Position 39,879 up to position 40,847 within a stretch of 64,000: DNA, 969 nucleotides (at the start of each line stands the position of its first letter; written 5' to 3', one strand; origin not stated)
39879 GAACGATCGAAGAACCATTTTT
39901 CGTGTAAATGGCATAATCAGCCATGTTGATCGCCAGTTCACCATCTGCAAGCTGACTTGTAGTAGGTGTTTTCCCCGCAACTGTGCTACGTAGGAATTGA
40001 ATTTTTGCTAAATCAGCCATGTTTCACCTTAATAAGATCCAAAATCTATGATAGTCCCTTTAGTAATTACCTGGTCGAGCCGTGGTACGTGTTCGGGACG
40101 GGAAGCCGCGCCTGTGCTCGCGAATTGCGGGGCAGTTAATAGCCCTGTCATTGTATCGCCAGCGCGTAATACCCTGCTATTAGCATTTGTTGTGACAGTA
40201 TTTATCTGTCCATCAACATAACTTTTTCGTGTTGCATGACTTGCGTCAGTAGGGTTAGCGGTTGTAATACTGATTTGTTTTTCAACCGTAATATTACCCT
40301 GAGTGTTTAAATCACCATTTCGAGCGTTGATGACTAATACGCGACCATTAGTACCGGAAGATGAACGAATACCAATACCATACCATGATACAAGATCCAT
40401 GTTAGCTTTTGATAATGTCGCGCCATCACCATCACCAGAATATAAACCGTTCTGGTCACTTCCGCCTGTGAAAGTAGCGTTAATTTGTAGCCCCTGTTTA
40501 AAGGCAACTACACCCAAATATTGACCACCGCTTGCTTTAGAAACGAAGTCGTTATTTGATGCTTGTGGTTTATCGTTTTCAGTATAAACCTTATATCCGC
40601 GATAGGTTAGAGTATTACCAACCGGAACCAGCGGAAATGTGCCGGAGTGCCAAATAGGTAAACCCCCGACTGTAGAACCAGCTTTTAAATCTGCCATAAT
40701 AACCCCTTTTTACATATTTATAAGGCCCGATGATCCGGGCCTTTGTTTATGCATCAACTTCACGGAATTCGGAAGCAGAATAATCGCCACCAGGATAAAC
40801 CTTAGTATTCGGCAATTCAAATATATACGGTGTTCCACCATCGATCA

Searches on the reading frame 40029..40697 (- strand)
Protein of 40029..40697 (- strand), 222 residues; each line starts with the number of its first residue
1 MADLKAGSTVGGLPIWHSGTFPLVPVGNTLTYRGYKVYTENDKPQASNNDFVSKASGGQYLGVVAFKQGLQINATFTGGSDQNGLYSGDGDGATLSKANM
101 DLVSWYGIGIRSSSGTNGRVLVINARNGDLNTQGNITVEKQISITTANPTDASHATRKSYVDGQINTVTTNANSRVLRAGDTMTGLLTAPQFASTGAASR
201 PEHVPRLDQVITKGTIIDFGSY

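Call 3: search_protein_families(library=pfam, proteins=[window:40029-40697:-], max_evalue=0.1)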
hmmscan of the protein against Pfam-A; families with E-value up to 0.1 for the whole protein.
window:40029-40697:- (222 aa): 1 family
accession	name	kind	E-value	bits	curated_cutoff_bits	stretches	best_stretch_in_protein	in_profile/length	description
PF03903.18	Phage_T4_gp36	-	5e-26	91.7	26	1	60-184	5-126/131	Phage T4 tail fibre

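Call 4: search_protein_families(library=phrogs, proteins=[window:40029-40697:-], max_evalue=0.001)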
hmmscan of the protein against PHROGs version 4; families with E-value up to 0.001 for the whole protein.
window:40029-40697:- (222 aa): 9 families
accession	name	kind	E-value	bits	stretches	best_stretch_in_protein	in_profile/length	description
phrog_1425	-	tail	2.1e-64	219.2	1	1-221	1-224/912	hinge connector of long tail fiber protein distal connector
phrog_16472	-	tail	5.5e-28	98.9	1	1-137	1-136/496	tail fiber protein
phrog_5667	-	tail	2.1e-23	83.9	1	1-197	1-217/786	long tail fiber protein distal subunit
phrog_8378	-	tail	5.5e-21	75.1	2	1-57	1-57/1446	tail fiber protein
phrog_11011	-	tail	8.6e-17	61.3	1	1-48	1-48/1291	long tail fiber protein distal subunit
phrog_23453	-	tail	8.9e-12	45.3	1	1-125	1-125/512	tail fiber protein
phrog_19567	-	tail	1.9e-10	40.4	1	1-39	1-39/1379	tail fiber protein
phrog_26758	-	tail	6.9e-08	31.6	1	1-173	1-165/1308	tail fiber protein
phrog_2332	-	other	0.00049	20.3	1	106-168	267-336/343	hyaluronidase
